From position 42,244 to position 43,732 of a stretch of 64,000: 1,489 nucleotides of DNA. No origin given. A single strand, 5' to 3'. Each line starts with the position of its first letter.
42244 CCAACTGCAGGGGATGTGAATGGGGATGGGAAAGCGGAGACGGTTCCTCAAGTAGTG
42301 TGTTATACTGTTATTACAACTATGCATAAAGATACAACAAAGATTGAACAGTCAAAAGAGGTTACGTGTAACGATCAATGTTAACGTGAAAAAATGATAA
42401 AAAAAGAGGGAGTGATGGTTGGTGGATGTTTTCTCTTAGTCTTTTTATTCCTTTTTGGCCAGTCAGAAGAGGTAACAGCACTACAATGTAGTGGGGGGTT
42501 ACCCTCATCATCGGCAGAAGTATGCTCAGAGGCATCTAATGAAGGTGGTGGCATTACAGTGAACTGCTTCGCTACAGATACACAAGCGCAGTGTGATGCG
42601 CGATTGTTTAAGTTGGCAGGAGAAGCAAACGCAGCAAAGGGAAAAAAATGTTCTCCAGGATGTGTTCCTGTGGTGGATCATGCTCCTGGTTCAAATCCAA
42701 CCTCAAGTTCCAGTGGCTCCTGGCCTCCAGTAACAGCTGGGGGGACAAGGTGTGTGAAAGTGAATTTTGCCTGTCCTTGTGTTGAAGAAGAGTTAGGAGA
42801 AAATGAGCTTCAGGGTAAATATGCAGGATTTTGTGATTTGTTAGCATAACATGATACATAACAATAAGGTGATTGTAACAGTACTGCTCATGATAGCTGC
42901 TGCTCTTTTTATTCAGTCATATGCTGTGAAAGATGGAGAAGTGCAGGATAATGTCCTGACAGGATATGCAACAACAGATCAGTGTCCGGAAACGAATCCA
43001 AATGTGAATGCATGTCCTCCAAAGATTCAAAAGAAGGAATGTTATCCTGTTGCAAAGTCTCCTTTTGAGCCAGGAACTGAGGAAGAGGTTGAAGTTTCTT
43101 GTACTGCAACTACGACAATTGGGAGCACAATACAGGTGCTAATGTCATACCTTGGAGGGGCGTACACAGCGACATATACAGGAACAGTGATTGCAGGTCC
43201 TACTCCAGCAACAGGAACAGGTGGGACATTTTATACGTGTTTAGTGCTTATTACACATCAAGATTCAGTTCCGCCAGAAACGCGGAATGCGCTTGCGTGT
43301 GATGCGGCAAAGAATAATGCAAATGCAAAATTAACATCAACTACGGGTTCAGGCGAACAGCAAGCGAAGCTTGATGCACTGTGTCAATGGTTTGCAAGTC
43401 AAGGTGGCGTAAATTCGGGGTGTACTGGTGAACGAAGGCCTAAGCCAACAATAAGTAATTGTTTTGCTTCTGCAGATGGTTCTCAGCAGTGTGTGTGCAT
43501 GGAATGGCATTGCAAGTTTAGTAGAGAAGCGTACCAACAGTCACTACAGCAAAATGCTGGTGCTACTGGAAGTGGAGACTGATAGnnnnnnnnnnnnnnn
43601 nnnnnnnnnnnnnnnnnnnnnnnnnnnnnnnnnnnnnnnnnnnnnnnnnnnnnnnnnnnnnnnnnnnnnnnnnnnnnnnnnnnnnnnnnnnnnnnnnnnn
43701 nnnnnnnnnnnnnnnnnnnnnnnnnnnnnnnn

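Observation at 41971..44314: Four tightly packed genes for small secreted/membrane-anchored Cys-rich proteins, the last two clearly paralogous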

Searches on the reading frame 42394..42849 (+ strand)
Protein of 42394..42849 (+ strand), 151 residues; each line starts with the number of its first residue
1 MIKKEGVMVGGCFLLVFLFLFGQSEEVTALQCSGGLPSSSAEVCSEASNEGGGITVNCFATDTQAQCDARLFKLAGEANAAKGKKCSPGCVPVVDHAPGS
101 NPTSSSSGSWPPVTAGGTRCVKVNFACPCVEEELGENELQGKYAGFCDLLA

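Call 6: search_protein_families(library=pfam, proteins=[window:42394-42849:+], max_evalue=0.1)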
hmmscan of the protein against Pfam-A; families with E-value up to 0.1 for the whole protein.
window:42394-42849:+ (151 aa): 0 families

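Call 7: search_protein_families(library=ncbifam, proteins=[window:42394-42849:+], max_evalue=0.1)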
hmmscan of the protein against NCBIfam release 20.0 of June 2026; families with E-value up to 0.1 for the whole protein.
window:42394-42849:+ (151 aa): 0 families

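Call 23: search_protein_families(library=phrogs, proteins=[window:42394-42849:+], max_evalue=0.1)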
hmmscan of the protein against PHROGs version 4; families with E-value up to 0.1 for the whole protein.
window:42394-42849:+ (151 aa): 0 families

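Call 29: find_homologous_proteins(query=window:42394-42846:+, max_evalue=0.01)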
Query window:42394-42846:+ (151 aa): 1 proteins with E <= 0.01 among 23 candidates.
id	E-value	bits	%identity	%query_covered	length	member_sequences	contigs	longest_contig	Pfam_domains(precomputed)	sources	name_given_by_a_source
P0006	8.7e-91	320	100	95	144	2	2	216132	-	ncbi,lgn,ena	-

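Call 56: find_related_loci(query=window:42394-42846:+, collection=viral_contigs, flank=3000)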
Query window:42394-42846:+ (151 aa) in viral_contigs; peptide patterns used: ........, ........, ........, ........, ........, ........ (x = any residue, [..] = any of these).
8 stretches matched a pattern, but none encodes a relative of the query by tblastn (E <= 1e-3).

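Call 59: search_protein_families(library=padloc, proteins=[window:42394-42849:+], max_evalue=0.1)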
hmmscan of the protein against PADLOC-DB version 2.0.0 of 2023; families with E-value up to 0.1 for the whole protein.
window:42394-42849:+ (151 aa): 0 families

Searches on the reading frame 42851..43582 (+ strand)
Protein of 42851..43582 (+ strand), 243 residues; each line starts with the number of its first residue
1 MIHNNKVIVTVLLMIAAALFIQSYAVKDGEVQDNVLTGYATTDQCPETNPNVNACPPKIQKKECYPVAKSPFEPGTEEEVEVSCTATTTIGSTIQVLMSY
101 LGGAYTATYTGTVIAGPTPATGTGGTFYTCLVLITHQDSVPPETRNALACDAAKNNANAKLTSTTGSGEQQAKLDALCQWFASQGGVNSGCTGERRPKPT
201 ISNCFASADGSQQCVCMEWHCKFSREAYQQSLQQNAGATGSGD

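Call 6: search_protein_families(library=pfam, proteins=[window:42851-43582:+], max_evalue=0.1)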
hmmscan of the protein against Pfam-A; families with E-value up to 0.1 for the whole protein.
window:42851-43582:+ (243 aa): 1 family
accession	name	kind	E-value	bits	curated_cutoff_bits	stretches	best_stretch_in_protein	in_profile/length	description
PF12946.13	EGF_MSP1_1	-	0.058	13.8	27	0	199-216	8-25/37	MSP1 EGF domain 1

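Call 7: search_protein_families(library=ncbifam, proteins=[window:42851-43582:+], max_evalue=0.1)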
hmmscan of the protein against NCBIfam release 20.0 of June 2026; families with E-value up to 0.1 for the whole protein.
window:42851-43582:+ (243 aa): 0 families

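Call 9: find_homologous_proteins(query=window:42851-43579:+, max_evalue=0.01)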
Query window:42851-43579:+ (243 aa): 1 proteins with E <= 0.01 among 775 candidates.
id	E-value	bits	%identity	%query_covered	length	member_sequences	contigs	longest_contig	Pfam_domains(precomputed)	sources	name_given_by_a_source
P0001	2.2e-155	533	100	98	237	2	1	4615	-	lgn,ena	-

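Call 11: find_encoding_contigs(protein=P0001, flank=10000)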
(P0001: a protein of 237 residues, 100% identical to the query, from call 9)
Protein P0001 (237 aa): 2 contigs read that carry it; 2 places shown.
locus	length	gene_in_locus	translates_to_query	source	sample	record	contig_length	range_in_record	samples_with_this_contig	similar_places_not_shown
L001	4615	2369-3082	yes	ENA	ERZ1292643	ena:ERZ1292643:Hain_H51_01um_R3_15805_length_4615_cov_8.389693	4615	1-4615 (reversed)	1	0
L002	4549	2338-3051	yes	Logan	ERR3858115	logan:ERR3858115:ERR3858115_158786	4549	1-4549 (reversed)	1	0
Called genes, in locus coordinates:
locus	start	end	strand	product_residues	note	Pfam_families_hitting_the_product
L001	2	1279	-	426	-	?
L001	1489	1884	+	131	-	-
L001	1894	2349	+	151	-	-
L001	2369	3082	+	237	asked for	-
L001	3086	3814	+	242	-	-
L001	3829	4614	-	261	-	?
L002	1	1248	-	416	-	?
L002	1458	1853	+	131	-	-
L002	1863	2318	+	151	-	-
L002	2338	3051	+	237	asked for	-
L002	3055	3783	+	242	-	-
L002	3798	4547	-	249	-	?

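Call 23: search_protein_families(library=phrogs, proteins=[window:42851-43582:+], max_evalue=0.1)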
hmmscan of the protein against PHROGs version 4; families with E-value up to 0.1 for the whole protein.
window:42851-43582:+ (243 aa): 0 families

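Call 25: search_solved_structures(query=window:42851-43579:+, max_evalue=10)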
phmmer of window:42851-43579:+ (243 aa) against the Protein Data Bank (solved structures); distinct sequences matched with E-value up to 10: 2.
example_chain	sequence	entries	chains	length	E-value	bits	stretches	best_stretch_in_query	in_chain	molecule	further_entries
1uf2_P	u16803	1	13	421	0.22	14.4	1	98-161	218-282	Outer capsid protein P8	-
6t28_AAA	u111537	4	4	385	0.59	12.9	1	153-204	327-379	Calcium/calmodulin-dependent protein kinase type 1D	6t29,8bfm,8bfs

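Call 43: predict_structure(protein=window:42926-43579:+)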
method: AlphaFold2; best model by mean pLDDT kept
length: 218 residues; sequences in the alignment: 1
mean_pLDDT: 43.5   pTM: 0.36
mean pLDDT of the five models: 43.5, 37.7, 31.0, 30.6, 28.0
residues with pLDDT >= 90: 0; 70-90: 20; 50-70: 44; < 50: 154
segments of 3 or more residues with pLDDT < 50: 1-48, 74-80, 113-119, 128-141, 144-146, 148-218
pLDDT, mean of each block of 10 residues (from residue 1): 26 26 26 26 39 63 76 45 67 61 67 50 48 40 49 44 32 30 30 34 43 34
secondary structure, 60 per line:
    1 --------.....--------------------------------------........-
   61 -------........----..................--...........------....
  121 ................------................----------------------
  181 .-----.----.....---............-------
elements in order: E9-13 E52-59 E68-75 E80-97 E100-110 H117-136 H143-158 E192-196 H200-211

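Call 57: find_related_loci(query=window:42851-43579:+, collection=viral_contigs, flank=3000)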
Query window:42851-43579:+ (243 aa) in viral_contigs; peptide patterns used: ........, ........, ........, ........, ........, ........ (x = any residue, [..] = any of these).
8 stretches matched a pattern, but none encodes a relative of the query by tblastn (E <= 1e-3).

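Call 59: search_protein_families(library=padloc, proteins=[window:42851-43582:+], max_evalue=0.1)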
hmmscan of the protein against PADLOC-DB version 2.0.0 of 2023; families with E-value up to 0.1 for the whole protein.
window:42851-43582:+ (243 aa): 1 family
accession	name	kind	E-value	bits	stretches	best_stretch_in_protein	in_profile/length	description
PDLC03899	NsnC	-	0.076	10.4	0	170-226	206-263/299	-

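Call 74: fold_search(model_id=the predicted structure, library=pdb)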
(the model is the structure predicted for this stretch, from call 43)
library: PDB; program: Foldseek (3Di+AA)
matches with E <= 10: 367; with E <= 0.001: 0
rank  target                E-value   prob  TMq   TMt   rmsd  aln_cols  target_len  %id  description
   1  9cmf_A                8.2e-02  0.14  0.15  0.06  19.4       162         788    7  Substrate bound DosP (released 2024-11-20)
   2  9efk_AA               1.5e-01  0.12  0.14  0.15  13.8       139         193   13  Cryo-EM structure of the portal-tail complex of LME-1 phage (released 2025-04-16)
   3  4hnb_A                1.8e-01  0.21  0.16  0.19  14.4        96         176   12  Crystal Structure of Rhodobacter Sphaeroides LOV protein (released 2013-01-16)
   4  5y6g                  2.2e-01  0.41  0.19  0.27   6.6        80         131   12  PilZ domain with c-di-GMP of YcgR from Escherichia coli (released 2018-07-18)
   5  4hj3_B                2.6e-01  0.21  0.16  0.20  14.8        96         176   11  Crystal Structure of Rhodobacter Sphaeroides LOV protein (released 2013-01-16)
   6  4hj6_A                2.6e-01  0.18  0.16  0.19  14.1        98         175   14  Crystal Structure of Rhodobacter Sphaeroides LOV protein (released 2013-01-16)
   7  4zh7_A                2.6e-01  0.18  0.20  0.12   8.9       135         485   15  Structural basis of Lewisb antigen binding by the Helicobacter pylori adhesin BabA (released 2015-08-19)
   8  4hia_A                2.9e-01  0.30  0.17  0.21  14.7        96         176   12  Crystal Structure of Rhodobacter Sphaeroides LOV protein (released 2013-01-16)
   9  9v0j_A                3.5e-01  0.13  0.18  0.12  16.2       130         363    6  Cryo-EM structure of GATOR1-KICSTOR complex (released 2025-11-12)
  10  8bd5_A                3.5e-01  0.09  0.13  0.07  15.0       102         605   13  Cas12k-sgRNA-dsDNA-S15-TniQ-TnsC transposon recruitment complex (released 2022-12-28)
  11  7lkm_C                3.7e-01  0.33  0.20  0.34   9.1        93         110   18  The PilB(N-terminal_P70S mutant)-PilZ complex of the Type IV pilus from Xanthomonas citri (released 2021-08-11)
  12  4zh0                  3.9e-01  0.15  0.21  0.12   9.0       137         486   15  Structure of Helicobacter pylori adhesin BabA determined by SeMet SAD (released 2015-08-19)
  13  7obz_B                4.2e-01  0.18  0.17  0.20  14.4        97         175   15  Structure of RsLOV D109G (released 2021-06-30)
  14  3dsg_B                4.4e-01  0.77  0.23  0.47   4.9        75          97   16  XC1028 from Xanthomonas campestris Adopts a PilZ Domain-like Structure Yet with Trivial c-di-GMP Binding Activity (released 2009-05-19)
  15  7ob0_B                4.4e-01  0.12  0.15  0.18  14.5        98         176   12  Structure of RsLOV d2 variant (released 2021-06-30)
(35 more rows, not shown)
